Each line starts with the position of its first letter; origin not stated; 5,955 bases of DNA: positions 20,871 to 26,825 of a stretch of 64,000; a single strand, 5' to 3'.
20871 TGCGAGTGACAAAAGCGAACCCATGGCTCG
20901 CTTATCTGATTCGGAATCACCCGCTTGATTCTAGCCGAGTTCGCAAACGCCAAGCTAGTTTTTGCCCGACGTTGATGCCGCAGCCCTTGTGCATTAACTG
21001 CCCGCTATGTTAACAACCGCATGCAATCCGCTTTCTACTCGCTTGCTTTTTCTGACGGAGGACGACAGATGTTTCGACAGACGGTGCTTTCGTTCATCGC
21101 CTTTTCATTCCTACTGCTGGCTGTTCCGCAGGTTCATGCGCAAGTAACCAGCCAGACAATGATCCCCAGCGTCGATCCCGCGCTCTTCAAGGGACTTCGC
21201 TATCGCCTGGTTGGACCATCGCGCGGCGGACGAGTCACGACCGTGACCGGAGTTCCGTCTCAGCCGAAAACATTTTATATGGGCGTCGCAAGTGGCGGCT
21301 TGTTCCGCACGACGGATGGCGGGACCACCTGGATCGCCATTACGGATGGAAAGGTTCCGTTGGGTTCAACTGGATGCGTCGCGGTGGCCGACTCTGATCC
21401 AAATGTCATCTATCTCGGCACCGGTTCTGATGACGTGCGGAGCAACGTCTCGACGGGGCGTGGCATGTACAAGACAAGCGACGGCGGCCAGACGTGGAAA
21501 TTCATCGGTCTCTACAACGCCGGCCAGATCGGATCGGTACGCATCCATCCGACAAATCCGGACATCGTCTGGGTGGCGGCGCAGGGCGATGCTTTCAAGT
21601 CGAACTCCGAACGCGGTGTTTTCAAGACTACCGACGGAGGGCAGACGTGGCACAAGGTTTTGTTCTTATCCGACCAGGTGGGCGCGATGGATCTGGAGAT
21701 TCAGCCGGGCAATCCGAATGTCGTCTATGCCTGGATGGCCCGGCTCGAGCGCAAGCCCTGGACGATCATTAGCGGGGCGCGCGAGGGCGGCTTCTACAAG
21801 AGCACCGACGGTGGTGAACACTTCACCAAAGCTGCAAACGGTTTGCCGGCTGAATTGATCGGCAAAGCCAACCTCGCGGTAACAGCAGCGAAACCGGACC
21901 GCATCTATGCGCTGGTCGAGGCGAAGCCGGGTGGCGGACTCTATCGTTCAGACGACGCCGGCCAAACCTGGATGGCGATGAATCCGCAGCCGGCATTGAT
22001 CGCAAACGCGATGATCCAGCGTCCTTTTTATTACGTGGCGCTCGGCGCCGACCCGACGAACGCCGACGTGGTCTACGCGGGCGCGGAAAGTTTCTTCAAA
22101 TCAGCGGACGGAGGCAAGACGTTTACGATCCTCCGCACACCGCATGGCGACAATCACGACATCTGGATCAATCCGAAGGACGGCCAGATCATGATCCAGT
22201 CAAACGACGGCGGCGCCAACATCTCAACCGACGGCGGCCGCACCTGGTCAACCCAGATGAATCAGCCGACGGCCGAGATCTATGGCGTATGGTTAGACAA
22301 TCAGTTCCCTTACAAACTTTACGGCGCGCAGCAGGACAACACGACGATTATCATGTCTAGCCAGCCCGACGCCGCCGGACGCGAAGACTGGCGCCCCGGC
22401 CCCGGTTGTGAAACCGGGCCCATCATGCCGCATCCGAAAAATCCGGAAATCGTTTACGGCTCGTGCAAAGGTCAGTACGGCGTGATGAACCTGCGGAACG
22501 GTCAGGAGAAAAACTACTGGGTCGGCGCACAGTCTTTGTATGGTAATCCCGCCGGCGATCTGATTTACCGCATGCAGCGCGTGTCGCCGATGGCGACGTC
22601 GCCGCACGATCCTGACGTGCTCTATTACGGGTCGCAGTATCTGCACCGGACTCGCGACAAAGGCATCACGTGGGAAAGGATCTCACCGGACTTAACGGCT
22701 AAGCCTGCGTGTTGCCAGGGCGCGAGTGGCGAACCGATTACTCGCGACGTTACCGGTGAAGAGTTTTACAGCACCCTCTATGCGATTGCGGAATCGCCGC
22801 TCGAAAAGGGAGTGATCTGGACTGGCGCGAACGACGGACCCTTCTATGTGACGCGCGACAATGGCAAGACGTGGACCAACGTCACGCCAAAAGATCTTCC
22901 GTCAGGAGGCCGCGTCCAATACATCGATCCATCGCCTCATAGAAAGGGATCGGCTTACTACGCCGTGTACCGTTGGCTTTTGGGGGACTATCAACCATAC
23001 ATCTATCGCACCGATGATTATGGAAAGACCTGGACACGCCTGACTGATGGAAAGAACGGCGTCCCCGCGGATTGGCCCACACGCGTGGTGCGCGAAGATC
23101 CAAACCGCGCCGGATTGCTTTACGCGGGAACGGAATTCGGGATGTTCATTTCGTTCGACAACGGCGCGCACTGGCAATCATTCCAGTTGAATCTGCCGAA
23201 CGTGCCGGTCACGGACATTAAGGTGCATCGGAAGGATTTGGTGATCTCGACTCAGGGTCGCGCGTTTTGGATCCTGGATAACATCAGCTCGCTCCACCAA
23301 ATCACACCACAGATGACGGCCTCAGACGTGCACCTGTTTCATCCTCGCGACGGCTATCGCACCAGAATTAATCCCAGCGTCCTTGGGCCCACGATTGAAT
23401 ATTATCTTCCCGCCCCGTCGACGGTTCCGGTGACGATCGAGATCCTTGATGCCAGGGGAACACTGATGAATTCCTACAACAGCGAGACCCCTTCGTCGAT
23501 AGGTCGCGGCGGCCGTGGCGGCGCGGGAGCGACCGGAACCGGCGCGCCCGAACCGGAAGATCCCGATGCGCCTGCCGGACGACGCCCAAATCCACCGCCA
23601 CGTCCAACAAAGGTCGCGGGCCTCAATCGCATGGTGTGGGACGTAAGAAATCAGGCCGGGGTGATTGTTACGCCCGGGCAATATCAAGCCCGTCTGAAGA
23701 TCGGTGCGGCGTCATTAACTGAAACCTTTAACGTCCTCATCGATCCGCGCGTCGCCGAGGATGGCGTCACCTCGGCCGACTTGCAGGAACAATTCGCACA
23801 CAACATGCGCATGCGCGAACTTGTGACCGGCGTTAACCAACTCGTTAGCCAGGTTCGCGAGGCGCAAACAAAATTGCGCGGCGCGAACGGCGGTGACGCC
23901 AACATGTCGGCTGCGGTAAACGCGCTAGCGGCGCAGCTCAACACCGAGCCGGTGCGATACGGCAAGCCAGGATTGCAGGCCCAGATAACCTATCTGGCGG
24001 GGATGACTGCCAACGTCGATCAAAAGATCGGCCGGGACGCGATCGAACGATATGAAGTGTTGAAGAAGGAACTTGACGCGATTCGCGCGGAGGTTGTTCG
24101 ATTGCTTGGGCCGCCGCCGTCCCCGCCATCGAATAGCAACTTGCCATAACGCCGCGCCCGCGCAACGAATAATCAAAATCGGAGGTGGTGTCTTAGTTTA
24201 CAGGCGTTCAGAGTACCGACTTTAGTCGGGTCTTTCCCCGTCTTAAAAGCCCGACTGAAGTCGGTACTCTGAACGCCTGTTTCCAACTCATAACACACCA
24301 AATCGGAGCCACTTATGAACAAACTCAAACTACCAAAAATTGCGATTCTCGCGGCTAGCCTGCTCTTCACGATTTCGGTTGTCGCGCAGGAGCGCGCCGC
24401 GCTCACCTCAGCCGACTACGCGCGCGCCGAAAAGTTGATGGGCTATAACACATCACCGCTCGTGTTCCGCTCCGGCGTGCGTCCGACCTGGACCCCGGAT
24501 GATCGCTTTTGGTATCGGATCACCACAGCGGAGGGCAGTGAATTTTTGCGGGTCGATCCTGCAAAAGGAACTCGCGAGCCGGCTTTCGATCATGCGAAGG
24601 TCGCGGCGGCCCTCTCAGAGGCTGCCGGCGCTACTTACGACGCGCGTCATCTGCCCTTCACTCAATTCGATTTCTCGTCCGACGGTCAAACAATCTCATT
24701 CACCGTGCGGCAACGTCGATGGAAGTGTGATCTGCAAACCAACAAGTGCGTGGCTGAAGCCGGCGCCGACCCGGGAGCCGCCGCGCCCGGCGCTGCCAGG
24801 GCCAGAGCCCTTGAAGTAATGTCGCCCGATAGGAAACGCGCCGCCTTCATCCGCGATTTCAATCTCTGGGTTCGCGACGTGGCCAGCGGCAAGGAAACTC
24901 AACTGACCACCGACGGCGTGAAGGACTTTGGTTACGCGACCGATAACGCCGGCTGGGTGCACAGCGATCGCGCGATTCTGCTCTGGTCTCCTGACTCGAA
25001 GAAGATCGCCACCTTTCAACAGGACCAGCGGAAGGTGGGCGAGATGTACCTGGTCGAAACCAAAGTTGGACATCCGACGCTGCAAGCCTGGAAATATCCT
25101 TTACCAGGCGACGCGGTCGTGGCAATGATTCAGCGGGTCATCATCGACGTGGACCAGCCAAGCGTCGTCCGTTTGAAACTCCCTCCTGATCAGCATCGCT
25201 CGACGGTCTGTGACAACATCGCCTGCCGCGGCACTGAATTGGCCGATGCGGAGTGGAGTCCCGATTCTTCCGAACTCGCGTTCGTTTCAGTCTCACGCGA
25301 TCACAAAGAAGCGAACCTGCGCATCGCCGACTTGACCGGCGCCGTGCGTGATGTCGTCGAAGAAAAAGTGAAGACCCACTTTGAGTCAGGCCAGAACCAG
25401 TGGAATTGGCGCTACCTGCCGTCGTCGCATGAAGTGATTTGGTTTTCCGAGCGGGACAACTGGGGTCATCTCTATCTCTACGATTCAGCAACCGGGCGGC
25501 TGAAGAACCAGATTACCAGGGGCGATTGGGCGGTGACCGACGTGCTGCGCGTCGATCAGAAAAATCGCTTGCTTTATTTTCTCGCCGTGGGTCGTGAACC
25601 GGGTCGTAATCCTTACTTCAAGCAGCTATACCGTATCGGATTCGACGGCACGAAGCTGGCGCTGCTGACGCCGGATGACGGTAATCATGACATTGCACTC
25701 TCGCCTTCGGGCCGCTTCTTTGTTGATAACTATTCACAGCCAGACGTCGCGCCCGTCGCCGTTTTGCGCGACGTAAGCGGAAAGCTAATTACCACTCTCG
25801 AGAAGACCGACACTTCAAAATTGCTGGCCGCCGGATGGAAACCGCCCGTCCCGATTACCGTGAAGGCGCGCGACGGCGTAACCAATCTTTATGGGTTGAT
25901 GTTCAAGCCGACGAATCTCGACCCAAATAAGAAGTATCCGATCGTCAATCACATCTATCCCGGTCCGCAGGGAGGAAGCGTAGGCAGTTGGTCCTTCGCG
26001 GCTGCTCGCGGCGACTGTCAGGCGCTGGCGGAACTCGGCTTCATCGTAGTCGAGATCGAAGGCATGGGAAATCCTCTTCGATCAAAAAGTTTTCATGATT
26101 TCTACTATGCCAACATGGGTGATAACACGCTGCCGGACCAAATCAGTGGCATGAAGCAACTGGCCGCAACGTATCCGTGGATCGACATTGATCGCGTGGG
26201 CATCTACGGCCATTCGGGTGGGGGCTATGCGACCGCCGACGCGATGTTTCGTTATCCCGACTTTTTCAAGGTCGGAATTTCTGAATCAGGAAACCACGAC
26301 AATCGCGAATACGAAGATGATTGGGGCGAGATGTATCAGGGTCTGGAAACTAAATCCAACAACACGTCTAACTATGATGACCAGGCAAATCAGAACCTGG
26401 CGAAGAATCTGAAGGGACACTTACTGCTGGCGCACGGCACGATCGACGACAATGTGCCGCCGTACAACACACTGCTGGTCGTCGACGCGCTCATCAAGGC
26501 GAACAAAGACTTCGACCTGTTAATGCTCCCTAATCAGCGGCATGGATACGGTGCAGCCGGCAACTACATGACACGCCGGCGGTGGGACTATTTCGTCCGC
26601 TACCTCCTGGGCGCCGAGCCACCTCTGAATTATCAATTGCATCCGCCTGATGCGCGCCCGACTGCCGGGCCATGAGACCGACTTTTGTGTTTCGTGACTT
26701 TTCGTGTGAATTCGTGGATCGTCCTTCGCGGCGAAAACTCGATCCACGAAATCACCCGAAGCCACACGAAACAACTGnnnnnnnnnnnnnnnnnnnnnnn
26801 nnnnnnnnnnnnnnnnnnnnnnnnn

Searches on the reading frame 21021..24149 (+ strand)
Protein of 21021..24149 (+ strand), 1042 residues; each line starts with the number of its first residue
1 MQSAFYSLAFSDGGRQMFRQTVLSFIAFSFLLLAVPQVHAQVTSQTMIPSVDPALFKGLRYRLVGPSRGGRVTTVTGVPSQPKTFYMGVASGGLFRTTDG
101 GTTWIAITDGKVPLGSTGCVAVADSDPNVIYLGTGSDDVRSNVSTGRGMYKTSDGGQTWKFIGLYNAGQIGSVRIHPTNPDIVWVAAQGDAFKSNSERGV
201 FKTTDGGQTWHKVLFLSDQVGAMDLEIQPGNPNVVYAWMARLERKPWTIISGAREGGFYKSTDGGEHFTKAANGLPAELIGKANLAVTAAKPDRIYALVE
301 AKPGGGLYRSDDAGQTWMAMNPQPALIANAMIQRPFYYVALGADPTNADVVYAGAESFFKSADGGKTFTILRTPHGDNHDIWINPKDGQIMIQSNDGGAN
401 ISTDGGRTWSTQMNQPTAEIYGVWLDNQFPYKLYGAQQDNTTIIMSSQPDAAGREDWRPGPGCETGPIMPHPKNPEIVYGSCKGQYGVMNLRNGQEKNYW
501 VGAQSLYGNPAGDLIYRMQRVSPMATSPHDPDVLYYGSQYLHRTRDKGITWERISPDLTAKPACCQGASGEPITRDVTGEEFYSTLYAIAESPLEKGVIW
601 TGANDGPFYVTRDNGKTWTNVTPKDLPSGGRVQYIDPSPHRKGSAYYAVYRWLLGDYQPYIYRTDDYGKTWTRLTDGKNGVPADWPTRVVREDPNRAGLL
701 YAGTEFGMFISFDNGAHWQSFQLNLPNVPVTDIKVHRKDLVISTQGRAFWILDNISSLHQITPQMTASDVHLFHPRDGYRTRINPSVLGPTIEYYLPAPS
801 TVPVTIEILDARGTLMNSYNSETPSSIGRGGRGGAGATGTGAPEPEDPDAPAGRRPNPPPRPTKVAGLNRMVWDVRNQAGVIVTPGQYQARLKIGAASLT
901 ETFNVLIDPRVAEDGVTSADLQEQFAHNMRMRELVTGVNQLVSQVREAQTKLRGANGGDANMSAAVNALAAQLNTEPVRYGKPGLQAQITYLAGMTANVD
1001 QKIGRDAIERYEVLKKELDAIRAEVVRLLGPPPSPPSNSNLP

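Call 80: search_protein_families(library=pfam, proteins=[window:21021-24149:+], max_evalue=0.00001)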
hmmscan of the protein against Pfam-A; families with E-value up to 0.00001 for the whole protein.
window:21021-24149:+ (1042 aa): 3 families
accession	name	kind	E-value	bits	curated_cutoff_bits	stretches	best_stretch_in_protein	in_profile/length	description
PF15902.12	Sortilin-Vps10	-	6.7e-29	101.4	33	1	149-274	3-115/446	Sortilin, neurotensin receptor 3,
PF02012.26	BNR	-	1.8e-13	48.7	27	0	202-212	2-12/12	BNR/Asp-box repeat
PF13088.12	BNR_2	-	3.1e-08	33.8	31.4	0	607-676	139-203/277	BNR repeat-like domain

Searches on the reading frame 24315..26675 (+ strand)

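Call 80: search_protein_families(library=pfam, proteins=[window:24315-26675:+], max_evalue=0.00001)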
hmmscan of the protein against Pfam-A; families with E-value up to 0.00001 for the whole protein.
window:24315-26675:+ (786 aa): 2 families
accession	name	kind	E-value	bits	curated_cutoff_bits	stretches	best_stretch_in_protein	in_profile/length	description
PF00930.27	DPPIV_N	-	3.2e-66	223.9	22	1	136-479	17-353/354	Dipeptidyl peptidase IV (DPP IV) N-terminal region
PF00326.27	Peptidase_S9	-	4.7e-46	157.4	22.6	1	568-764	7-210/213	Prolyl oligopeptidase family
